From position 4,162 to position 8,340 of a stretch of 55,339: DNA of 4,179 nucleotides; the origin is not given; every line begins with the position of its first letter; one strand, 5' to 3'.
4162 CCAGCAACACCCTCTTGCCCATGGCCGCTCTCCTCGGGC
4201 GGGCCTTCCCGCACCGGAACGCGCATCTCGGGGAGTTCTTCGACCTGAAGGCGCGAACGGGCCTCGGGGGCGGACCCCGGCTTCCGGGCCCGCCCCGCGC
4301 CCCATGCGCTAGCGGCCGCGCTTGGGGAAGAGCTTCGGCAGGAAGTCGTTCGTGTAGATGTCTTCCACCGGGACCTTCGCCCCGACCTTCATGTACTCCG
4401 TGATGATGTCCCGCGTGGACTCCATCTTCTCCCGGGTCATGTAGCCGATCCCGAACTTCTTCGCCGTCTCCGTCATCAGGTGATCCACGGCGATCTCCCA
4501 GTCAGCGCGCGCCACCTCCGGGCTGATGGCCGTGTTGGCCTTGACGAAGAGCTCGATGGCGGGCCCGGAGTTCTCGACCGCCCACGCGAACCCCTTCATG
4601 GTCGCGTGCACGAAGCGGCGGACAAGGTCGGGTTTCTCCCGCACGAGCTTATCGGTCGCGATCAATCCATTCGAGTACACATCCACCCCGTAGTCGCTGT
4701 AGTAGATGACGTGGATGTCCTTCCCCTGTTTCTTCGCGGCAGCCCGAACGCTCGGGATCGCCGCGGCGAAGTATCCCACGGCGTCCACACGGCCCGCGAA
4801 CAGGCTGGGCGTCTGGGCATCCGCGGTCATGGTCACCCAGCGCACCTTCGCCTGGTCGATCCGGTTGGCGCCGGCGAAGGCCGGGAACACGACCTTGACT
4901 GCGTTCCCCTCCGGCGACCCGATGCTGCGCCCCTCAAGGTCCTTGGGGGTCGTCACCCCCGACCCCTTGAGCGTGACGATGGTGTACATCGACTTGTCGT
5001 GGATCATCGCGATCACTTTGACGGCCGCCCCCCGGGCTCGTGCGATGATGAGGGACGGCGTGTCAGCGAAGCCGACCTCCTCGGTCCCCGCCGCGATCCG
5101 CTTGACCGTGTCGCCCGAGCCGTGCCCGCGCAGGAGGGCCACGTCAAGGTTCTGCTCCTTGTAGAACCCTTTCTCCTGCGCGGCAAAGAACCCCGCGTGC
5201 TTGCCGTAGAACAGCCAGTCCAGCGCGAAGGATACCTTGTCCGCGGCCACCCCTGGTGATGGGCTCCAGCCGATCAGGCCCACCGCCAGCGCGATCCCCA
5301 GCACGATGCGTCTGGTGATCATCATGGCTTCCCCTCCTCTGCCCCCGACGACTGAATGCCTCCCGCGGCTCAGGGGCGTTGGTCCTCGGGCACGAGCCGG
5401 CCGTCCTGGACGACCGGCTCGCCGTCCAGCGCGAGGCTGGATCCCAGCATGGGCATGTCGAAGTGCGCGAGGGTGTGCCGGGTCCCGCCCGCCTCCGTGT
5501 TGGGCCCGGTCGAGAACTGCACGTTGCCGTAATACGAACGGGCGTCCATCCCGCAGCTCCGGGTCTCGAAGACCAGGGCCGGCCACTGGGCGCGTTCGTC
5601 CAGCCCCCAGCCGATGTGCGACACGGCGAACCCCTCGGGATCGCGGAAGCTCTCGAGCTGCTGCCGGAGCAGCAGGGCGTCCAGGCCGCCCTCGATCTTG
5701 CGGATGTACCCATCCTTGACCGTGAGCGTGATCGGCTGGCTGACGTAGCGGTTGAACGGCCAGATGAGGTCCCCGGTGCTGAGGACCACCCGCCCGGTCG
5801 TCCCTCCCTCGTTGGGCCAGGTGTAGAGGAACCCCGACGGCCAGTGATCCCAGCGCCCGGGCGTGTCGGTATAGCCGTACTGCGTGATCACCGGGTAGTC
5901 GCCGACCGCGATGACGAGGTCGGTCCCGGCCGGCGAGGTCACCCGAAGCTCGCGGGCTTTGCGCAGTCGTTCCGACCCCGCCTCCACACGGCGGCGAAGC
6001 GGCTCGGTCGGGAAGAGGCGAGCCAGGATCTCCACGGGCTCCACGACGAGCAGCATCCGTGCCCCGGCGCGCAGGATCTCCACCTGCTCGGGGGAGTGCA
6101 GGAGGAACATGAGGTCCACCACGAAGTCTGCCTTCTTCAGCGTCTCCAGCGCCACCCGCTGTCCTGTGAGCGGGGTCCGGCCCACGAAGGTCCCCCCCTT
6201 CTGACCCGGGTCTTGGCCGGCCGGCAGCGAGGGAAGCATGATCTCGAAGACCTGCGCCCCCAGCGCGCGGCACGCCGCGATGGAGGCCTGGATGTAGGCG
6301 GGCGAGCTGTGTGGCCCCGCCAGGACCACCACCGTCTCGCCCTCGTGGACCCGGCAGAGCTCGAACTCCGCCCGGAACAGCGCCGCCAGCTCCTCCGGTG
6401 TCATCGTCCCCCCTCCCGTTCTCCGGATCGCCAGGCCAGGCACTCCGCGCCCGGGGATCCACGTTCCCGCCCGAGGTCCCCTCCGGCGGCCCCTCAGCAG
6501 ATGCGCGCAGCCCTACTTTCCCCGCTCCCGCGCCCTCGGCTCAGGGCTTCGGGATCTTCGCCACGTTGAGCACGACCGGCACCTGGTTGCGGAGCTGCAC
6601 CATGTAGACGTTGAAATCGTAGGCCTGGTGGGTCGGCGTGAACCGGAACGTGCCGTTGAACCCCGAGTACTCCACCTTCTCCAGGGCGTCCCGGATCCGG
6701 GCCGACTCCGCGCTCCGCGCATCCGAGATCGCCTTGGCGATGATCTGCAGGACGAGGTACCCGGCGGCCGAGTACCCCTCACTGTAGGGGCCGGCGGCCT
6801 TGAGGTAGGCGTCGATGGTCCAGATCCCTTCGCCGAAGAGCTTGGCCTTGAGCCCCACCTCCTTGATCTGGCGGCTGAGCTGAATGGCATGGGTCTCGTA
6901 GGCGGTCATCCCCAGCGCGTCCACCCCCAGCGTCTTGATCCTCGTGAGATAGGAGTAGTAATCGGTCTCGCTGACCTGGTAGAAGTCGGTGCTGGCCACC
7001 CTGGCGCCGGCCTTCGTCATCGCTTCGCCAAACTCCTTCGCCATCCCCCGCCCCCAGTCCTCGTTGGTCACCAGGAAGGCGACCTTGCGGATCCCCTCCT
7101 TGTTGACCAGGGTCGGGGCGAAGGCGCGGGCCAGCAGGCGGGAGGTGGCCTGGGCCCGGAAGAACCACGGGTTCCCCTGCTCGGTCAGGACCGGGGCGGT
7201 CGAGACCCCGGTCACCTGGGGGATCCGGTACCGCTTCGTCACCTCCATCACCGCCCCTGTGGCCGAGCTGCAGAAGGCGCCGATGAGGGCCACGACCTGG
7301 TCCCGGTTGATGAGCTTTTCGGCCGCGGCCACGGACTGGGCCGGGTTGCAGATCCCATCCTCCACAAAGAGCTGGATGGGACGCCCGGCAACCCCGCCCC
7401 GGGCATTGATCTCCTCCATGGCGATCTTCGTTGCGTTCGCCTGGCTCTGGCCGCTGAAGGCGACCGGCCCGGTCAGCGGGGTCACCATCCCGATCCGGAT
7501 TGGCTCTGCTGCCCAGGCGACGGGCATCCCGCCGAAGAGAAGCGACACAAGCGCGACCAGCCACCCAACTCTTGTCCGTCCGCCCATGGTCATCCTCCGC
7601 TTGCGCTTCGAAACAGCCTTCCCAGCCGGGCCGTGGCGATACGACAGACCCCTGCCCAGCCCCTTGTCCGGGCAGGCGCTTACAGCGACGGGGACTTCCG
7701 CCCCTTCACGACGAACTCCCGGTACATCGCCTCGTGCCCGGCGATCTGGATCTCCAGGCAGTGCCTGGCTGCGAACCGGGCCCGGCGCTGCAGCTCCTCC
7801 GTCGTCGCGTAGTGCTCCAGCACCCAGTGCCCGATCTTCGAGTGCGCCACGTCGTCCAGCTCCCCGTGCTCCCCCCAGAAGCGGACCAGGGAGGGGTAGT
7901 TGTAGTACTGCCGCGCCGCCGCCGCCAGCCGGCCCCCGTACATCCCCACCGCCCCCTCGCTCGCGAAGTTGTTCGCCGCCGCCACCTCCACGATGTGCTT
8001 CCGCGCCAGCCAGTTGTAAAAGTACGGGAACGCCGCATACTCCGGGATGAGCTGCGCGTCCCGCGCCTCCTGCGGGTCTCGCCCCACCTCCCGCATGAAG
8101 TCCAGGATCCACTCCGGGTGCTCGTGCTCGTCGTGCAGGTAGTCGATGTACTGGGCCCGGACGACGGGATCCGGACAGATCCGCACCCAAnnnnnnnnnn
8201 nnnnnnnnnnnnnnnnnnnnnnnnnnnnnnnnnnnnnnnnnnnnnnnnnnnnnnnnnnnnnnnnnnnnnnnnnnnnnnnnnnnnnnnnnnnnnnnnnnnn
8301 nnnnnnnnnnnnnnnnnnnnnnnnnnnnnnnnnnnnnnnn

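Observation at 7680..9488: Tandem pair of heme-oxygenase-like (possible diiron HDO) paralogs, each with its own promoter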

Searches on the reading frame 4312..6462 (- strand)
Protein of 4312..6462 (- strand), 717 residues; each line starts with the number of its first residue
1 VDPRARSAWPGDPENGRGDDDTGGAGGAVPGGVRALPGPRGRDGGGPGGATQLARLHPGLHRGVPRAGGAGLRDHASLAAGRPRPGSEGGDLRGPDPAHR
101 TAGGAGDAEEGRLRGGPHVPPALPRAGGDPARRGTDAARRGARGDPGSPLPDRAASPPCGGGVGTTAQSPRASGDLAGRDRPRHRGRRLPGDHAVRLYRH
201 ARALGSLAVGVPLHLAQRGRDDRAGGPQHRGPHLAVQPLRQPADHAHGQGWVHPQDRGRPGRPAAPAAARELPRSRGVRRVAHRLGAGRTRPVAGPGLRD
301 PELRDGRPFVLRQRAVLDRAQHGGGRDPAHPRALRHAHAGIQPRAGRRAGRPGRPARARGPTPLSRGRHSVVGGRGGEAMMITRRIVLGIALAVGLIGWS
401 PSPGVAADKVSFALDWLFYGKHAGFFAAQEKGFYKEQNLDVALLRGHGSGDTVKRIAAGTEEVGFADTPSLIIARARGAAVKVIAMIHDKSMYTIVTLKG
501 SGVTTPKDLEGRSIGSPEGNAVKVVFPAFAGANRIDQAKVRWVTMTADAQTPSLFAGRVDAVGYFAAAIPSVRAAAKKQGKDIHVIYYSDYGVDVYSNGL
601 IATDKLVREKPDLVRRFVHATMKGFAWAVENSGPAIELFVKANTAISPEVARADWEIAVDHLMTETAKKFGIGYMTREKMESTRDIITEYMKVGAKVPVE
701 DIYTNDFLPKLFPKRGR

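Call 8: search_protein_families(library=pfam, proteins=[window:4312-6462:-], max_evalue=0.001)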
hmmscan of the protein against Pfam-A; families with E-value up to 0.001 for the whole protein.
window:4312-6462:- (717 aa): 2 families
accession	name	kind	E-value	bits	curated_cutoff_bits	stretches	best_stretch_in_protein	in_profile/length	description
PF09084.16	NMT1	-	4.2e-49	167.8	20.5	1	421-631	3-212/216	NMT1/THI5 like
PF12974.12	Phosphonate-bd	-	1.2e-05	25.3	27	1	451-590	41-188/242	ABC transporter, phosphonate, periplasmic substrate-binding protein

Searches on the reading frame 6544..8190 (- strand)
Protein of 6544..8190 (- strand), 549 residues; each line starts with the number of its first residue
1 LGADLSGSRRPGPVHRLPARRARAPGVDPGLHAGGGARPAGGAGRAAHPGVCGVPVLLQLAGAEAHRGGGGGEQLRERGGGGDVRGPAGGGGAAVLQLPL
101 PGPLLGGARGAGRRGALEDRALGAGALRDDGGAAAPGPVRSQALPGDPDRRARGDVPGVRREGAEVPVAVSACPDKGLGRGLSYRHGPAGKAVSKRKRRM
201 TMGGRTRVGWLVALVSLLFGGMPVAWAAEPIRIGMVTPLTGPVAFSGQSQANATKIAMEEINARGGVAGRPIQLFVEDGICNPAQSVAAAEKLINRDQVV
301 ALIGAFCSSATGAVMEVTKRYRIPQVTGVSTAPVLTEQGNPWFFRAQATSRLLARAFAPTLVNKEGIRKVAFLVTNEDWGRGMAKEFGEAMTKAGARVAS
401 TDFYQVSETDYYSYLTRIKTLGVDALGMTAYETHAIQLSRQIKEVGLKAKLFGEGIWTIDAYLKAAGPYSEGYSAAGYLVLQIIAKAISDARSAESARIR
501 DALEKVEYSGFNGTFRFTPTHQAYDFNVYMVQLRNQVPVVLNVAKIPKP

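Call 8: search_protein_families(library=pfam, proteins=[window:6544-8190:-], max_evalue=0.001)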
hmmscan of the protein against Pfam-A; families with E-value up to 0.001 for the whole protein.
window:6544-8190:- (549 aa): 3 families
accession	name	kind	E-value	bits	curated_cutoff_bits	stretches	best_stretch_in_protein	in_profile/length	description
PF13458.12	Peripla_BP_6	-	4.5e-64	217.7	31.7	2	230-468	1-237/343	Periplasmic binding protein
PF01094.35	ANF_receptor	-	4.2e-25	89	25.4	1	251-418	3-173/353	Receptor family ligand binding region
PF13433.12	Peripla_BP_5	-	3.9e-24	85.9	27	1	231-450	1-216/363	Periplasmic binding protein domain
